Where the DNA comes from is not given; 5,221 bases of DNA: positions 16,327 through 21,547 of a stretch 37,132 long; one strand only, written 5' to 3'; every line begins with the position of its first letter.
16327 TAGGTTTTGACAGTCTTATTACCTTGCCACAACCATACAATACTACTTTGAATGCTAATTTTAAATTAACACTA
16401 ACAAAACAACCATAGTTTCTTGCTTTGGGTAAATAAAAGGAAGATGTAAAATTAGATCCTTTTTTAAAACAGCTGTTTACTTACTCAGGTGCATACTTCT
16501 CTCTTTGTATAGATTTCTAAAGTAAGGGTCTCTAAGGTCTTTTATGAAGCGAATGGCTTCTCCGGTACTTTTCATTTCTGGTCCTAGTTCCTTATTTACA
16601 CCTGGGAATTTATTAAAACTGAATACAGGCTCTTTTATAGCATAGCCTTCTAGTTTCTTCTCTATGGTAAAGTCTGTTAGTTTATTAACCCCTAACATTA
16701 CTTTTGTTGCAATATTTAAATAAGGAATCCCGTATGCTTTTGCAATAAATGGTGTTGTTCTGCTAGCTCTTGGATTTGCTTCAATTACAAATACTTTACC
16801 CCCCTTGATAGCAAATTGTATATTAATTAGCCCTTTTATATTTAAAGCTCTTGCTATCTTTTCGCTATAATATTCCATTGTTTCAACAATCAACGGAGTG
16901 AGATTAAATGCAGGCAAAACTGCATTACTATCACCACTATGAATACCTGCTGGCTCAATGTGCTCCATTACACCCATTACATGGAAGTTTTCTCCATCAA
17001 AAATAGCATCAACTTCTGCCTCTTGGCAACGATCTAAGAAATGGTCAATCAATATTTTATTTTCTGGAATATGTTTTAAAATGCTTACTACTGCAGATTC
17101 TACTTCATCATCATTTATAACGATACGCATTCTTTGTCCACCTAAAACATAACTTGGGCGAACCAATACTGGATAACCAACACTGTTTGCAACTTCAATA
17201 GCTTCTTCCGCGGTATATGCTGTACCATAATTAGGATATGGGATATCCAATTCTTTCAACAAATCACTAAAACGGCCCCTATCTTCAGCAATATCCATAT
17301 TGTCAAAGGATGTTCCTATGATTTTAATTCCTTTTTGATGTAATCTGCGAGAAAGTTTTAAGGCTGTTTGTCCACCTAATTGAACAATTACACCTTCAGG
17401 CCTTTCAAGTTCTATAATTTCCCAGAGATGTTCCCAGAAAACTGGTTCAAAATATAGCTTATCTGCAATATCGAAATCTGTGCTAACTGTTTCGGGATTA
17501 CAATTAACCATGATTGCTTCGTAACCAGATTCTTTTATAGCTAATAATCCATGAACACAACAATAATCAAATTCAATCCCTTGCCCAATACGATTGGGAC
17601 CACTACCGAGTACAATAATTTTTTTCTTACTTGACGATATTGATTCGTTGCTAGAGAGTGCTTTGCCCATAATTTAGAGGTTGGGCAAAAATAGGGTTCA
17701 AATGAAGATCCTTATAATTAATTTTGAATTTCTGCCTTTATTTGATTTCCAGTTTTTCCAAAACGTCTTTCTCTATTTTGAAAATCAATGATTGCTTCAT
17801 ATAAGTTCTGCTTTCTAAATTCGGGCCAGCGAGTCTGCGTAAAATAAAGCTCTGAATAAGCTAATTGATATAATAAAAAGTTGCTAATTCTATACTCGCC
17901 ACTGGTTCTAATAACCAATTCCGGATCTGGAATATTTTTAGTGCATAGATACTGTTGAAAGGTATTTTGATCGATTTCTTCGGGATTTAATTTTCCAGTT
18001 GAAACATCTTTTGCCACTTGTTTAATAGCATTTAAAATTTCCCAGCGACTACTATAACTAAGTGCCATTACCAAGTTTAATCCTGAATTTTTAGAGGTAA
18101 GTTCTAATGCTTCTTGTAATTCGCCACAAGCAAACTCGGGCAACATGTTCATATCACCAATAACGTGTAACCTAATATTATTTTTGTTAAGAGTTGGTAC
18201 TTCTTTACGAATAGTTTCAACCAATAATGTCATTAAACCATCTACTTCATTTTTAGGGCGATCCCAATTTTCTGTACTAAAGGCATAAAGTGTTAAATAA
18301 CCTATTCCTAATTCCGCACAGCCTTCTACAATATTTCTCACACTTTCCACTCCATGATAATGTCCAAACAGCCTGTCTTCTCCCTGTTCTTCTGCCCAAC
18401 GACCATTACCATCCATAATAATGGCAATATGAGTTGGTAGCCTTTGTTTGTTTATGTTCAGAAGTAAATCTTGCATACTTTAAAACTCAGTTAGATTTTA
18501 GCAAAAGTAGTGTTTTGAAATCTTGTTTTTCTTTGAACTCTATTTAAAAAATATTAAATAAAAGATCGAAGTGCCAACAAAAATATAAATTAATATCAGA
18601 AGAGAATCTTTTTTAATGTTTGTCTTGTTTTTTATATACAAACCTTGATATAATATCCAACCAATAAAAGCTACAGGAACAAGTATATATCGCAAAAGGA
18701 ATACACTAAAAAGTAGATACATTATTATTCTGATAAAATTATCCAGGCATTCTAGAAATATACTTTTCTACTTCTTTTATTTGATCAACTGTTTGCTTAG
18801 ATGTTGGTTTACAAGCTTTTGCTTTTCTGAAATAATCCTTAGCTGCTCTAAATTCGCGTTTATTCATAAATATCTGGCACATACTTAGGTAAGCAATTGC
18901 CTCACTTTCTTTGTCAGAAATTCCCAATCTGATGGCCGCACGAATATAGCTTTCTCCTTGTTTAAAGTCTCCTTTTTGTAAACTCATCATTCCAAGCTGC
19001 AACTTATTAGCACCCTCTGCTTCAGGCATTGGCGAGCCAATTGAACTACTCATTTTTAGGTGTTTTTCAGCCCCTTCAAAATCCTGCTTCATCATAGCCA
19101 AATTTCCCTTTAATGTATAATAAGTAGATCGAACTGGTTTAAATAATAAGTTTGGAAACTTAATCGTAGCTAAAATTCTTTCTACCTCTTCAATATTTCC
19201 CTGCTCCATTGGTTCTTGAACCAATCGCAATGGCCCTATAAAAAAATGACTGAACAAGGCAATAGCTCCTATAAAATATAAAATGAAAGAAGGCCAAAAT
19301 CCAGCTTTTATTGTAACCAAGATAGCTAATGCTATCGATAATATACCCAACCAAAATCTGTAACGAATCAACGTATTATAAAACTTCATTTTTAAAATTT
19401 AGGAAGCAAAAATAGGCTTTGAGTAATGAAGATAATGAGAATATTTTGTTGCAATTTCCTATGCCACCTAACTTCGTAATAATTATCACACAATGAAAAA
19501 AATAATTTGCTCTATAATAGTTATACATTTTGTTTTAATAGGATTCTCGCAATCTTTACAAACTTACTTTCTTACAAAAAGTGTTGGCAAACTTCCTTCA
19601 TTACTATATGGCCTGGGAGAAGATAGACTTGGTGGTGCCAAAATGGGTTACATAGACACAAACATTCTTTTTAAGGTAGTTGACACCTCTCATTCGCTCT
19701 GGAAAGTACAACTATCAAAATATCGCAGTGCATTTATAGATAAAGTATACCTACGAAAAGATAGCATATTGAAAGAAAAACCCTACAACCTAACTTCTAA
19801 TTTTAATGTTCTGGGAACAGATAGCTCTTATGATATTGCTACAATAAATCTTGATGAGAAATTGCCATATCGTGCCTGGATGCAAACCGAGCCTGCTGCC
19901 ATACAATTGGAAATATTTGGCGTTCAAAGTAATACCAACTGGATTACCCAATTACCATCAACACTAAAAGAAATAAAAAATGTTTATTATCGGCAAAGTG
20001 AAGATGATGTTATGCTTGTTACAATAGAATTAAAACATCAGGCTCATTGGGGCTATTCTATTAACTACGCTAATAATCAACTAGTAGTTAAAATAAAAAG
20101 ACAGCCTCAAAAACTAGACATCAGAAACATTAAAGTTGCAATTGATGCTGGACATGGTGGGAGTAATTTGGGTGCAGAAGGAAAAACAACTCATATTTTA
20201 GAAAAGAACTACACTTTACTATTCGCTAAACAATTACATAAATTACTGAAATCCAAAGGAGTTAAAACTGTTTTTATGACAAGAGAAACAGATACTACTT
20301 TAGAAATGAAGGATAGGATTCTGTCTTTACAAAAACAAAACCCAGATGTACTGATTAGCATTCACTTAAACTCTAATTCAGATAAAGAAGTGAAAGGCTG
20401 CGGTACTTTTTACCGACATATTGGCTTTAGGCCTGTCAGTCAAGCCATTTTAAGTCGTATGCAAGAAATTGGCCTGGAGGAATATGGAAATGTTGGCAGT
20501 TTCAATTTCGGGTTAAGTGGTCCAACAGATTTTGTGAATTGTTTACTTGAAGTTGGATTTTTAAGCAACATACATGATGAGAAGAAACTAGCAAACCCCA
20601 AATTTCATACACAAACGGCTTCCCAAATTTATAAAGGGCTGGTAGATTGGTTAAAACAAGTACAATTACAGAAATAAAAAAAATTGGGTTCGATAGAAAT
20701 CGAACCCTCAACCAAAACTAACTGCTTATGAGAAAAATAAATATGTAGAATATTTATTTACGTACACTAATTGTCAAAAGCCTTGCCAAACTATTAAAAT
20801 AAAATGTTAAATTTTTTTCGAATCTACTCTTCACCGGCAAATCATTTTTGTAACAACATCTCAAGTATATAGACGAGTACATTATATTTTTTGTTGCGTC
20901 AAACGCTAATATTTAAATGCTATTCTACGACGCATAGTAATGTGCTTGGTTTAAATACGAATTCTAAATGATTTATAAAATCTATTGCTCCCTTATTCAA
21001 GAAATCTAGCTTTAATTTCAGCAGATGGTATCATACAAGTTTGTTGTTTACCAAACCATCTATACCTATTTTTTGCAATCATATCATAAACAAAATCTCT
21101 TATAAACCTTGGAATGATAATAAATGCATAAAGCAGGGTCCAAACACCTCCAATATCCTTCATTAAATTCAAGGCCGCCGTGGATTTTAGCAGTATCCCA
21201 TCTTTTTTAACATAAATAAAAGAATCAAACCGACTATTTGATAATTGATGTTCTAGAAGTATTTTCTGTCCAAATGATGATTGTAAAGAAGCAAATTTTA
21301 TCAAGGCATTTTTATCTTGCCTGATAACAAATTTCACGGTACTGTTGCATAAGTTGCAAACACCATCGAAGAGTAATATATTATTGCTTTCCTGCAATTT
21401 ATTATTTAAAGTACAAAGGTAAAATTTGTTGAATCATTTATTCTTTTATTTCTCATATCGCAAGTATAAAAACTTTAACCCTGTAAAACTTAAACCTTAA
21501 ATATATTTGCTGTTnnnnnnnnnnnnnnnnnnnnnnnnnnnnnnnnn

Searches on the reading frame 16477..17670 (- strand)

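Call 10: search_protein_families(library=pfam, proteins=[window:16477-17670:-], max_evalue=0.01)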
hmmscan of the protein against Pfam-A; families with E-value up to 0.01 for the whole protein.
window:16477-17670:- (397 aa): 8 families
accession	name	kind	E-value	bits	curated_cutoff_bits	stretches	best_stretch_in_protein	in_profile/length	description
PF25596.1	CPSase_L_D1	-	5.4e-48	162.2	27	1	15-126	2-117/118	Carbamoyl phosphate synthase preATP-grasp domain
PF02786.22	CPSase_L_D2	-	2.8e-32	112.4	19.8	1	130-328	1-206/211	Carbamoyl-phosphate synthase L chain, ATP binding domain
PF07478.18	Dala_Dala_lig_C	-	4.2e-08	33.4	24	1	139-301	3-175/204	D-ala D-ala ligase C-terminus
PF02222.28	ATP-grasp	-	1.9e-06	28.1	27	1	137-302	2-163/179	ATP-grasp domain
PF02655.19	ATP-grasp_3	-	5.5e-06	27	23.2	1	130-302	3-157/160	ATP-grasp domain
PF01071.24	GARS_A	-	2.4e-05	24.7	27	1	136-236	8-112/194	Phosphoribosylglycinamide synthetase, ATP-grasp (A) domain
PF15632.11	ATPgrasp_Ter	-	4.4e-05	23.7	29.1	1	267-330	51-113/131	ATP-grasp in the biosynthetic pathway with Ter operon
PF13549.11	ATP-grasp_5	-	0.0044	16.8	27.6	1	135-171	16-52/221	ATP-grasp domain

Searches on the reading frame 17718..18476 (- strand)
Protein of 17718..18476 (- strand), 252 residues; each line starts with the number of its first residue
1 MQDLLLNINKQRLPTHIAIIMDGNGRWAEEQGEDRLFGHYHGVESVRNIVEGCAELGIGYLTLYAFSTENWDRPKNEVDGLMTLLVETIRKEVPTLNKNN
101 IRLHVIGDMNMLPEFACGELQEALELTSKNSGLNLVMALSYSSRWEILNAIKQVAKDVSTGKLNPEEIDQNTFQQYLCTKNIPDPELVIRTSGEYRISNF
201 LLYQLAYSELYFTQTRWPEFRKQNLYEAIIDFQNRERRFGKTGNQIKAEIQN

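Call 11: search_protein_families(library=pfam, proteins=[window:17718-18476:-], max_evalue=0.01)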
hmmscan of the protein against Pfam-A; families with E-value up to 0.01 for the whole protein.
window:17718-18476:- (252 aa): 1 family
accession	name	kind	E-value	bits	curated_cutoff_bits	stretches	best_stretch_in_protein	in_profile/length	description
PF01255.24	Prenyltransf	-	1.9e-85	286.3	27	1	20-240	1-219/219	Putative undecaprenyl diphosphate synthase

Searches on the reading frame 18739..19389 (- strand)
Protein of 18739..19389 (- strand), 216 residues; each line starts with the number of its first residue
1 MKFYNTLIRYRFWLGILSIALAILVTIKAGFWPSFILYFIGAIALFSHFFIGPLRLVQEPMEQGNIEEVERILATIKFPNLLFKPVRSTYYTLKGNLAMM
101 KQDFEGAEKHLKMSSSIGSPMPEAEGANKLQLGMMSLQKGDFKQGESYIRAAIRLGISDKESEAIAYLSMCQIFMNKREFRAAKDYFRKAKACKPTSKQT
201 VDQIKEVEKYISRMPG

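Call 11: search_protein_families(library=pfam, proteins=[window:18739-19389:-], max_evalue=0.01)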
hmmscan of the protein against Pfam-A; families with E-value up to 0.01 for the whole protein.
window:18739-19389:- (216 aa): 3 families
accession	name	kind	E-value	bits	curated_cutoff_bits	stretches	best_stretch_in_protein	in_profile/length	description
PF07719.23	TPR_2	-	3.9e-07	30.1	27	0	165-196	2-33/34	Tetratricopeptide repeat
PF00515.34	TPR_1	-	2.3e-06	27.6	27.8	0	164-196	1-33/34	Tetratricopeptide repeat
PF13181.12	TPR_8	-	0.00015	22.1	25.7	0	130-155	5-30/34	Tetratricopeptide repeat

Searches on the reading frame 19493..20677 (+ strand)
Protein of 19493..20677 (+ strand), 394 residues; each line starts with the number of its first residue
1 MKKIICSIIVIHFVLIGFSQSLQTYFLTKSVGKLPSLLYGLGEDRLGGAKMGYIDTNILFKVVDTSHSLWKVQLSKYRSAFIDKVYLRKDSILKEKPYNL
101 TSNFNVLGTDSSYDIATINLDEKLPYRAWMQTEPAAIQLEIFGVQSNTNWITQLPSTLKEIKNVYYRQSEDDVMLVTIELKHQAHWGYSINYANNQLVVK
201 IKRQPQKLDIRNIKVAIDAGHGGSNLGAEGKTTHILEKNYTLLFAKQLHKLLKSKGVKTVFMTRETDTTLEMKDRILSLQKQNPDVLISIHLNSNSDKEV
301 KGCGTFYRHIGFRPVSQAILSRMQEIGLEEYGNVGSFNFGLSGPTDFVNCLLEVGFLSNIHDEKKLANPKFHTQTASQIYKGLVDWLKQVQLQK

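Call 11: search_protein_families(library=pfam, proteins=[window:19493-20677:+], max_evalue=0.01)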
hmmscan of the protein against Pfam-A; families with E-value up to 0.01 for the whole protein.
window:19493-20677:+ (394 aa): 2 families
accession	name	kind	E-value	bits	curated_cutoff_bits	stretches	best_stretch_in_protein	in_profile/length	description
PF01520.23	Amidase_3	-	2.9e-35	122.3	27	1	215-383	1-172/174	N-acetylmuramoyl-L-alanine amidase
PF11741.13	AMIN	-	0.0074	16.8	20.5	0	114-200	11-100/101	AMIN domain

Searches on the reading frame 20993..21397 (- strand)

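Call 11: search_protein_families(library=pfam, proteins=[window:20993-21397:-], max_evalue=0.01)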
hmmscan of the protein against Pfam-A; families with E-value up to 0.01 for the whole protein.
window:20993-21397:- (134 aa): 1 family
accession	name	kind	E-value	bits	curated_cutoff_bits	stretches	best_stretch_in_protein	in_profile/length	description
PF04134.17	DCC1-like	-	4.5e-32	112.1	27.8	1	8-117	1-113/113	DCC1-like thiol-disulfide oxidoreductase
